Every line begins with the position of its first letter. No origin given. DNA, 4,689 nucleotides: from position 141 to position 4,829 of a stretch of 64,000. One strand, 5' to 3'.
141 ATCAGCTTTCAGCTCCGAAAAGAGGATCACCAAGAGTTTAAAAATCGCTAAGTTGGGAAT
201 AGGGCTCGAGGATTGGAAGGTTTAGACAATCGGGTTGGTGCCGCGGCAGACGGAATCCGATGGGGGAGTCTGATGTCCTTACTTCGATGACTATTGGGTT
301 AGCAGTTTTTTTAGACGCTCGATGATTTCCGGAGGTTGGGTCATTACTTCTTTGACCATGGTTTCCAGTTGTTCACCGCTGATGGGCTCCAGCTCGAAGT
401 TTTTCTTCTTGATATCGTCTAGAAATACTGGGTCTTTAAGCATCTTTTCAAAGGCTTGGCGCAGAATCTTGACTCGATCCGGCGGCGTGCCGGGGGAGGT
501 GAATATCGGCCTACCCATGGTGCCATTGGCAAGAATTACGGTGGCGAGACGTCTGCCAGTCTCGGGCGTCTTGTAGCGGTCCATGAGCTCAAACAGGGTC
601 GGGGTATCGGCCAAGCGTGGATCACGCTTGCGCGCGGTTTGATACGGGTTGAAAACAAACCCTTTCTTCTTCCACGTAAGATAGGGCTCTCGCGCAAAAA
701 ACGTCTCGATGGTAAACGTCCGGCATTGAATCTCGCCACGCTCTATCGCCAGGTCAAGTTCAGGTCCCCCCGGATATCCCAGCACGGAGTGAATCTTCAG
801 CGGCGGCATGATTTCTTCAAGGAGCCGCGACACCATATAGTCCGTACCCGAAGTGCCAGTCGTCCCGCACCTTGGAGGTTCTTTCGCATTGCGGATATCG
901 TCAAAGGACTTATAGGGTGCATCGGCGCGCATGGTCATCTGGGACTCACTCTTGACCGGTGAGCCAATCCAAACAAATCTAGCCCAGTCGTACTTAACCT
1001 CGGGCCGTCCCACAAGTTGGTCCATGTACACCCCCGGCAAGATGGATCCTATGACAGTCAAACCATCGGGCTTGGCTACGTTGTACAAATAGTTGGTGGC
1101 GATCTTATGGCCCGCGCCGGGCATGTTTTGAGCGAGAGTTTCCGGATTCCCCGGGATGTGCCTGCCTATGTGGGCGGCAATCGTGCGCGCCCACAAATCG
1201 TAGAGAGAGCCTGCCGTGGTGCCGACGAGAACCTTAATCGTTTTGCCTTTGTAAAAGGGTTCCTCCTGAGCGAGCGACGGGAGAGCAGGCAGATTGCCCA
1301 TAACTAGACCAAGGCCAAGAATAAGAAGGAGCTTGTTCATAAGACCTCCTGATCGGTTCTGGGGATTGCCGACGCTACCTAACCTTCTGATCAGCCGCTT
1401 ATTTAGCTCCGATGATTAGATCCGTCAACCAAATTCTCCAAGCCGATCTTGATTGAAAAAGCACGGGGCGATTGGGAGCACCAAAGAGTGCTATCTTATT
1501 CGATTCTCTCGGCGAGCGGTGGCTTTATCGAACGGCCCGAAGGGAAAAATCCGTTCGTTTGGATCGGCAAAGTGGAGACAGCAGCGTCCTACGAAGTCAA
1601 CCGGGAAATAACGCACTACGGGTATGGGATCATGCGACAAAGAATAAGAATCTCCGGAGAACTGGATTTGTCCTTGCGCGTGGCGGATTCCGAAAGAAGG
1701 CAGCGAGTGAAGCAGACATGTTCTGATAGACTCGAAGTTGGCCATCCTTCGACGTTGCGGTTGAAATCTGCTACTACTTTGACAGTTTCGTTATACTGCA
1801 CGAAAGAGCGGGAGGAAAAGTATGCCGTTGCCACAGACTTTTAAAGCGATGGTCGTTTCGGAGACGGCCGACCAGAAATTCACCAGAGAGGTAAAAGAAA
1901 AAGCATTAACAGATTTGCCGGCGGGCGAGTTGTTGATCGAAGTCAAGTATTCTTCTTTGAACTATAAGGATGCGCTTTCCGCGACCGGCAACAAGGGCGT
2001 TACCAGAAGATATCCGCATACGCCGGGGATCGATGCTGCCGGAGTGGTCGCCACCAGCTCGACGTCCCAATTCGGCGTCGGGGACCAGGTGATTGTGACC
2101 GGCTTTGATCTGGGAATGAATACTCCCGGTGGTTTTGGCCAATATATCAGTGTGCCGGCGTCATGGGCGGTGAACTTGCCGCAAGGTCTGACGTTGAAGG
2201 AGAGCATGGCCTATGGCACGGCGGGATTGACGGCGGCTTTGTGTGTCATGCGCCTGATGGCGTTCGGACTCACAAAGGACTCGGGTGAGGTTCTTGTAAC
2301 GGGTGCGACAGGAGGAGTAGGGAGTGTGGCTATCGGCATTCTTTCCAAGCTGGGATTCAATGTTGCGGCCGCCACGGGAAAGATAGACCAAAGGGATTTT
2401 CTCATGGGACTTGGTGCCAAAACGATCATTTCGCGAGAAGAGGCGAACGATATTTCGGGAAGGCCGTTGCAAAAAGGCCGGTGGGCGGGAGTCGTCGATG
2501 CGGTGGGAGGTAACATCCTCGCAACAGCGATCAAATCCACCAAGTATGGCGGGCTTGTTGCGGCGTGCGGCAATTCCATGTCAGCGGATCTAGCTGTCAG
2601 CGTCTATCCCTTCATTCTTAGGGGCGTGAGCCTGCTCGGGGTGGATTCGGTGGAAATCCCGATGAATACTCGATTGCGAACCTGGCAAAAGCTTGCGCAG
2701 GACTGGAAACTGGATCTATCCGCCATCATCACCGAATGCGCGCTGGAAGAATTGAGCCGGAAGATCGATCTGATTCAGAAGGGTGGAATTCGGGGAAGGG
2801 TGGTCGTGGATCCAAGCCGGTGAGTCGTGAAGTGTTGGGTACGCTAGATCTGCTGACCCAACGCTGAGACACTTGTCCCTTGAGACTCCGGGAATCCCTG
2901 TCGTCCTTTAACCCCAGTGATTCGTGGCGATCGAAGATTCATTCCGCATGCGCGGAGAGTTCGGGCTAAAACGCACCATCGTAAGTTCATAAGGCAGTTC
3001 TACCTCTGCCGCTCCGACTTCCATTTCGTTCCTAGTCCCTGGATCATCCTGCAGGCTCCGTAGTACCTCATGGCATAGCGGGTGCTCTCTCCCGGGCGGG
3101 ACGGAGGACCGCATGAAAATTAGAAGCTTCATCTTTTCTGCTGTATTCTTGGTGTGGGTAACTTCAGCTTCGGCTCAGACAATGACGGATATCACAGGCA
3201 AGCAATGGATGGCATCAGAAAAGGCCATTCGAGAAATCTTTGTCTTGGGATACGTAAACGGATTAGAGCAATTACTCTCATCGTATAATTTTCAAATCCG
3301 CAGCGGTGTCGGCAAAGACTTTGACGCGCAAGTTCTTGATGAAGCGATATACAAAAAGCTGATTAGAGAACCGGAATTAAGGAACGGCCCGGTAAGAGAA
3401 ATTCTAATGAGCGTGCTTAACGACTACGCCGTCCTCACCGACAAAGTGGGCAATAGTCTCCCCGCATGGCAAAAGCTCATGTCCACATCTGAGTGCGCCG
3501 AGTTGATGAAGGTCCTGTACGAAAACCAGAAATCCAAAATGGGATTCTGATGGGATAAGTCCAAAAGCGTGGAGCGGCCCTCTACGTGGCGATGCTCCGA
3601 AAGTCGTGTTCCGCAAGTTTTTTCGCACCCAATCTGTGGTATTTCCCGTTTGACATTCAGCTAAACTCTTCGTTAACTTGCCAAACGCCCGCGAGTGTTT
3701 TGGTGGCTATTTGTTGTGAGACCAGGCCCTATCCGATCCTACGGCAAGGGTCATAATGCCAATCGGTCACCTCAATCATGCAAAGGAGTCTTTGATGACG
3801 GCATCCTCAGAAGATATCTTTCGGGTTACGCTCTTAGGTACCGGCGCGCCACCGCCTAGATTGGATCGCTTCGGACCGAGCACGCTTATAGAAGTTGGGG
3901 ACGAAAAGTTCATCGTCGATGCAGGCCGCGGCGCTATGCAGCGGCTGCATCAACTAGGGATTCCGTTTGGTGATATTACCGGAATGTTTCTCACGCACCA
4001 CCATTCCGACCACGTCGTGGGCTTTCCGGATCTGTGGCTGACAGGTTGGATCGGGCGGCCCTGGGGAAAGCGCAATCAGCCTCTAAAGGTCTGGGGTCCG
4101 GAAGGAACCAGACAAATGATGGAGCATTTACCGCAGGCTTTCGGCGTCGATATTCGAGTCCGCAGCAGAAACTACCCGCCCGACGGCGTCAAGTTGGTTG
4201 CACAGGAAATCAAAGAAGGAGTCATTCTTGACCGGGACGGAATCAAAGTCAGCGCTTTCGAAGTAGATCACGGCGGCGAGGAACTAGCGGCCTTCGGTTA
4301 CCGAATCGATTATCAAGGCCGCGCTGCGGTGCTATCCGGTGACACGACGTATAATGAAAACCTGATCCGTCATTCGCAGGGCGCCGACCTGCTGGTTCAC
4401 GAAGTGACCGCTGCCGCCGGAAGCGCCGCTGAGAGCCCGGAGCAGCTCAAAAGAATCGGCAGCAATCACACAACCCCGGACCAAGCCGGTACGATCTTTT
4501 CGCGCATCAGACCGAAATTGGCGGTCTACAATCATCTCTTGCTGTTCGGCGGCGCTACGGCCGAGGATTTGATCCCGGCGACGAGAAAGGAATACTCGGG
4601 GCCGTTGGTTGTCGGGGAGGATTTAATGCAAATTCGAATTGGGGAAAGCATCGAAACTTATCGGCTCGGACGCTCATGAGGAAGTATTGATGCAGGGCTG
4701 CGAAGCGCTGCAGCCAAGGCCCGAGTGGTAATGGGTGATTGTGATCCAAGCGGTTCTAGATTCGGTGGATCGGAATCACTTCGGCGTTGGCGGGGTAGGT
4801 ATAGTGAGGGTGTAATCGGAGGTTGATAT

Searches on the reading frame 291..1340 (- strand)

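Call 64: search_protein_families(library=pfam, proteins=[window:291-1340:-], max_evalue=0.000001)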
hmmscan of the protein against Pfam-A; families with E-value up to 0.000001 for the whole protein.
window:291-1340:- (349 aa): 1 family
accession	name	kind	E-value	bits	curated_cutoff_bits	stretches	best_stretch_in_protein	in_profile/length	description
PF03401.19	TctC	-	7.2e-09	36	27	1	69-343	18-272/274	Tripartite tricarboxylate transporter family receptor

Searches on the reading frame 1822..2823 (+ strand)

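Call 64: search_protein_families(library=pfam, proteins=[window:1822-2823:+], max_evalue=0.000001)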
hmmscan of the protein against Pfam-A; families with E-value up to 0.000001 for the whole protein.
window:1822-2823:+ (333 aa): 2 families
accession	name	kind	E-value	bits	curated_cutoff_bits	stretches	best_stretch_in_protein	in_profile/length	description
PF08240.17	ADH_N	-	5.4e-14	52.8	23.5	1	34-121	2-104/104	Alcohol dehydrogenase GroES-like domain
PF00107.32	ADH_zinc_N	-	1.6e-12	48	31.8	1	165-278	1-116/129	Zinc-binding dehydrogenase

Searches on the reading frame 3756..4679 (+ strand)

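Call 64: search_protein_families(library=pfam, proteins=[window:3756-4679:+], max_evalue=0.000001)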
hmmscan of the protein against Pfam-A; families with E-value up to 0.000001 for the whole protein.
window:3756-4679:+ (307 aa): 3 families
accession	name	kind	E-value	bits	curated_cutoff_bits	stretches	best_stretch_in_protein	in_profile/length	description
PF12706.13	Lactamase_B_2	-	9.8e-19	68.2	27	1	52-260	3-199/200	Beta-lactamase superfamily domain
PF00753.33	Lactamase_B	-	3e-12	47.3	22.7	1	38-208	4-161/196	Metallo-beta-lactamase superfamily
PF23023.1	Anti-Pycsar_Apyc1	-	7.9e-07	29.2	50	0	41-91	21-71/250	Anti-Pycsar protein Apyc1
